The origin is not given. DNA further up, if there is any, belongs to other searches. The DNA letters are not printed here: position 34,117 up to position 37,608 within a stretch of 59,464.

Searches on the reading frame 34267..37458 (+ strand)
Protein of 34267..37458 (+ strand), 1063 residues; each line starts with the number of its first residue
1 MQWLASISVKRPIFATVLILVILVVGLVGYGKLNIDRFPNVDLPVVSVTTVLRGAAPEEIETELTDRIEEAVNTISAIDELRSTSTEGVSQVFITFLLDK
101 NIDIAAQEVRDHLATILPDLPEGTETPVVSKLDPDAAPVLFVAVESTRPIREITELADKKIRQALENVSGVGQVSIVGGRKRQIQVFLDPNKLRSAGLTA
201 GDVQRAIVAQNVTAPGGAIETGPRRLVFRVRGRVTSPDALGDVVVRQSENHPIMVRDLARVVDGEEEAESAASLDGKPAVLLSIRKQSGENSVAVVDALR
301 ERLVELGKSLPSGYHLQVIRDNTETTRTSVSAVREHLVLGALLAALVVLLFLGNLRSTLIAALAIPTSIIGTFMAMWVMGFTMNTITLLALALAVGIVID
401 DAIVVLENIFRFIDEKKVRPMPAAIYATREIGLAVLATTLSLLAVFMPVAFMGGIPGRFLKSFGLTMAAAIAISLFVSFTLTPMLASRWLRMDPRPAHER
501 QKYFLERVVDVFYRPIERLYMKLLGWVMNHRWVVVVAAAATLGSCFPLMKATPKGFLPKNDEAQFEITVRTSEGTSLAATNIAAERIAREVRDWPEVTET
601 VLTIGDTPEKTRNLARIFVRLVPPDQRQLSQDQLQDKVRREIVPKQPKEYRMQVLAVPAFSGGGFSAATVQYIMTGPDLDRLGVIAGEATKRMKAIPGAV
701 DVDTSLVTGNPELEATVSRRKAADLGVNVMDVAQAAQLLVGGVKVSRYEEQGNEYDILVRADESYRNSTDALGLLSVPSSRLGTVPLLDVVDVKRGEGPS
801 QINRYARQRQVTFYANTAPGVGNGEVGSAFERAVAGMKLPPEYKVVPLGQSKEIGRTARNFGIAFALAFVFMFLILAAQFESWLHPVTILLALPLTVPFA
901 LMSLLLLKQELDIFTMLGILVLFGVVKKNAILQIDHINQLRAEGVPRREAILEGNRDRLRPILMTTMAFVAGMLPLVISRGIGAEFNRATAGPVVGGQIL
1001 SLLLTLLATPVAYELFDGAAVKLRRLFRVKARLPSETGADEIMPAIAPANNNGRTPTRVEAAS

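Call 76: search_protein_families(library=pfam, proteins=[window:34267-37458:+], max_evalue=0.0001)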
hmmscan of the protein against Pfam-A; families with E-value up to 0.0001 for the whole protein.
window:34267-37458:+ (1063 aa): 3 families
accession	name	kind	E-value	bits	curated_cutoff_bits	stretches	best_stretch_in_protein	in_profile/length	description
PF00873.25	ACR_tran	-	3.8e-277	922.5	28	1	5-1016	2-1020/1021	AcrB/AcrD/AcrF family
PF02355.23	SecD_SecF_C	-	7.2e-07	29.2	20.5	0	859-978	31-151/189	Protein export membrane protein SecD/SecF, C-terminal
PF03176.21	MMPL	-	9.4e-07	28.5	20.5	1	246-502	55-316/333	MMPL family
